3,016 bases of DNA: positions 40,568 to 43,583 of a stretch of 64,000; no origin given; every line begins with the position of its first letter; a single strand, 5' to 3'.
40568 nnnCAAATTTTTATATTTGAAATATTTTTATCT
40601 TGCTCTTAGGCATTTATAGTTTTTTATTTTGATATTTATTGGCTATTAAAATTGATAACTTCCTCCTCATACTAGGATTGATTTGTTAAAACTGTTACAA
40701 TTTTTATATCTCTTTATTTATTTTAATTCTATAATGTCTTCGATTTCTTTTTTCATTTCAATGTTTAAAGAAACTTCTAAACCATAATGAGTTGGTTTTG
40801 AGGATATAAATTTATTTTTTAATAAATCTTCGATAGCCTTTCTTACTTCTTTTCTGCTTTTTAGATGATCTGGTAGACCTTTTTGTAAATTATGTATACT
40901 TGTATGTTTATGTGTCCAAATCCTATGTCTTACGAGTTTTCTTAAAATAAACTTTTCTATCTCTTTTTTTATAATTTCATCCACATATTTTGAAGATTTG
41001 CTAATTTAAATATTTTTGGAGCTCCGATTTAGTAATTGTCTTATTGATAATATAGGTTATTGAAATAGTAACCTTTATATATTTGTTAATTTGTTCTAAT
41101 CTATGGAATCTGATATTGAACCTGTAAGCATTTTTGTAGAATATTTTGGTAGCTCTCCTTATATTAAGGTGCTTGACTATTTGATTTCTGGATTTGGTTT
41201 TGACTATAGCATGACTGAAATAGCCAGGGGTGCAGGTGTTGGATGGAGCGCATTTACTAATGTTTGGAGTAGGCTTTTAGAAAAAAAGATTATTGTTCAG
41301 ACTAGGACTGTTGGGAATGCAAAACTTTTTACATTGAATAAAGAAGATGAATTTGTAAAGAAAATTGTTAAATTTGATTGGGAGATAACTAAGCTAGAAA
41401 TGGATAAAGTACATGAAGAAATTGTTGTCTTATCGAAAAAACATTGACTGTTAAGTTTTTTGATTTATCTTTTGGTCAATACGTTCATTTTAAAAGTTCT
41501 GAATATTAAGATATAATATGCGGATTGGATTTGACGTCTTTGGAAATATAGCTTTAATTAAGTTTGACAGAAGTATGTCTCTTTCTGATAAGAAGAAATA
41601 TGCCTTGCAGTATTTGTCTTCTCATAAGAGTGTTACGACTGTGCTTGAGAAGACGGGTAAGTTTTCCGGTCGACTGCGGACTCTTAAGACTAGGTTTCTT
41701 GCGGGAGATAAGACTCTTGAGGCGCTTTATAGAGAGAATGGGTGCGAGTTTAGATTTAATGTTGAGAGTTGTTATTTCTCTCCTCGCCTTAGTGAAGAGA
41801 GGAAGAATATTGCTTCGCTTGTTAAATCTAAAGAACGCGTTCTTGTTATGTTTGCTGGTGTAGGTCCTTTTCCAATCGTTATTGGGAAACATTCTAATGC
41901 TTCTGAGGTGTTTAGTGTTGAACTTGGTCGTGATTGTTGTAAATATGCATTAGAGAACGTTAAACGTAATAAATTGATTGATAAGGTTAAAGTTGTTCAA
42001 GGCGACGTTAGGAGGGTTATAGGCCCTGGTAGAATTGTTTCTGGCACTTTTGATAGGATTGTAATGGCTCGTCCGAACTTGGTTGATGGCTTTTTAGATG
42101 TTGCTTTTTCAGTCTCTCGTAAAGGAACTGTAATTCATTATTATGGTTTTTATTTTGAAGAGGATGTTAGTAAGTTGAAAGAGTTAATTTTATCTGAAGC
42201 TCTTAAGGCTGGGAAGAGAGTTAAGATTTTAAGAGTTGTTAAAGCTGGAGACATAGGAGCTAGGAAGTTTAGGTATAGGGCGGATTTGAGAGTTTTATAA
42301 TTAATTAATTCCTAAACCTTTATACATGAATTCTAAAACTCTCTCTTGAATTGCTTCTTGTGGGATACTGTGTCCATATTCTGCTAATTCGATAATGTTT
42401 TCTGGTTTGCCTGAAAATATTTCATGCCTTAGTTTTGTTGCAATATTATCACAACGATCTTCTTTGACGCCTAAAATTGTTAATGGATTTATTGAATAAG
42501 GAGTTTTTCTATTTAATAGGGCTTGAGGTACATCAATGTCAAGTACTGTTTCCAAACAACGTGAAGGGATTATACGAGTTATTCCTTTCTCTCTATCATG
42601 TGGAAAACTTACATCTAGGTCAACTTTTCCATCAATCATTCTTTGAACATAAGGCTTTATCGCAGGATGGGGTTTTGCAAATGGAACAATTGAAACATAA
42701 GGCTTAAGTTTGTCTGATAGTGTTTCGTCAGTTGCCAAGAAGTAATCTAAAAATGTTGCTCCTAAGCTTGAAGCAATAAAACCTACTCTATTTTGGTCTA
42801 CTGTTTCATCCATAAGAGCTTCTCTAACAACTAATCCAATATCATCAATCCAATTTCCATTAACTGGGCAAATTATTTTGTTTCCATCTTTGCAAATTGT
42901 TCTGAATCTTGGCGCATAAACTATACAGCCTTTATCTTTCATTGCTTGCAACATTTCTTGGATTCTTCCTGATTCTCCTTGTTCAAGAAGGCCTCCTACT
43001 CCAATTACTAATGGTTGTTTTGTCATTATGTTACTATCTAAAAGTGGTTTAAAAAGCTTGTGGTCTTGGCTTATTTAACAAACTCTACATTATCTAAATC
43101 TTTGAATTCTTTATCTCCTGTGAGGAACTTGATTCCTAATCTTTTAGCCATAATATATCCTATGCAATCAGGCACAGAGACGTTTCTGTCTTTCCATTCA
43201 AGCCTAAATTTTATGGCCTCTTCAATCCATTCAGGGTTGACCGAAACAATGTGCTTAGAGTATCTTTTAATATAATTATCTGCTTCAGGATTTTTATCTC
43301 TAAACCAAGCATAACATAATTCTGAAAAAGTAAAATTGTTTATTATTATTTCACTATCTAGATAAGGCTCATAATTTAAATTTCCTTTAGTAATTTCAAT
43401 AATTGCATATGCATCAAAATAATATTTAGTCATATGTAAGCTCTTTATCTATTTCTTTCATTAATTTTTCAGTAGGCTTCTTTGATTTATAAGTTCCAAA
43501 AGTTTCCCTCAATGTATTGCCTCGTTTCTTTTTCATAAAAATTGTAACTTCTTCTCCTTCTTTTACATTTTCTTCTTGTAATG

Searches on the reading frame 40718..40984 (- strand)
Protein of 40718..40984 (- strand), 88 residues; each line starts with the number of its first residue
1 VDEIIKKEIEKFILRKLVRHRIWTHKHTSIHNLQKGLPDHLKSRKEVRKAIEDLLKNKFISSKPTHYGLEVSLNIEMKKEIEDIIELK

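Call 3: search_protein_families(library=pfam, proteins=[window:40718-40984:-], max_evalue=1)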
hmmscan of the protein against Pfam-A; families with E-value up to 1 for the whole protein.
window:40718-40984:- (88 aa): 1 family
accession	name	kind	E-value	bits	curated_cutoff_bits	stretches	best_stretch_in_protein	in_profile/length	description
PF09202.17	Rio2_N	-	0.14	12.9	27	1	41-67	36-61/82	Rio2, N-terminal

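Call 4: search_protein_families(library=phrogs, proteins=[window:40718-40984:-], max_evalue=1)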
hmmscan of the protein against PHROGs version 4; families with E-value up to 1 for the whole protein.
window:40718-40984:- (88 aa): 1 family
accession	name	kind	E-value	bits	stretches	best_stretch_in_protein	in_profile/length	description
phrog_14961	-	unknown function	0.19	13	1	26-82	4-61/62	-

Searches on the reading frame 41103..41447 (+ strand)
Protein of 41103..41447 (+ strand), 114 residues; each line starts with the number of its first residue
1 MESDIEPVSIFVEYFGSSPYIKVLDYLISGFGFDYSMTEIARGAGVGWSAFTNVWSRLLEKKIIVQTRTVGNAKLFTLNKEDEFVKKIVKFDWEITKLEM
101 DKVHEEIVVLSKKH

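Call 3: search_protein_families(library=pfam, proteins=[window:41103-41447:+], max_evalue=1)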
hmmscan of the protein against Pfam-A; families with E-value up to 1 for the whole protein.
window:41103-41447:+ (114 aa): 1 family
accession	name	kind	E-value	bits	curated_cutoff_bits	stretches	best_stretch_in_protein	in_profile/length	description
PF24033.1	DUF7342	-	0.14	12.6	31.6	1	37-106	20-88/150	Family of unknown function (DUF7342)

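Call 4: search_protein_families(library=phrogs, proteins=[window:41103-41447:+], max_evalue=1)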
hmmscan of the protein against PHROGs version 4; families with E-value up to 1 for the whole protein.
window:41103-41447:+ (114 aa): 0 families

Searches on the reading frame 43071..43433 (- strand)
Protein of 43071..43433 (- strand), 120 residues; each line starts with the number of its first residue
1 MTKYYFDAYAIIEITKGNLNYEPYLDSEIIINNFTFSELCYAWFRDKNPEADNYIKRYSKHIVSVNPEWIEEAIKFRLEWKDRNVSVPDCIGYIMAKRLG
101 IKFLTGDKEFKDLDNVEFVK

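Call 77: search_protein_families(library=pfam, proteins=[window:43071-43433:-], max_evalue=0.01)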
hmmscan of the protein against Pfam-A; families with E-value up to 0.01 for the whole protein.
window:43071-43433:- (120 aa): 1 family
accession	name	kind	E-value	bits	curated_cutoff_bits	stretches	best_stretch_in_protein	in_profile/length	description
PF01850.27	PIN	-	4.2e-09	37.5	23.6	1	4-114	1-118/120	PIN domain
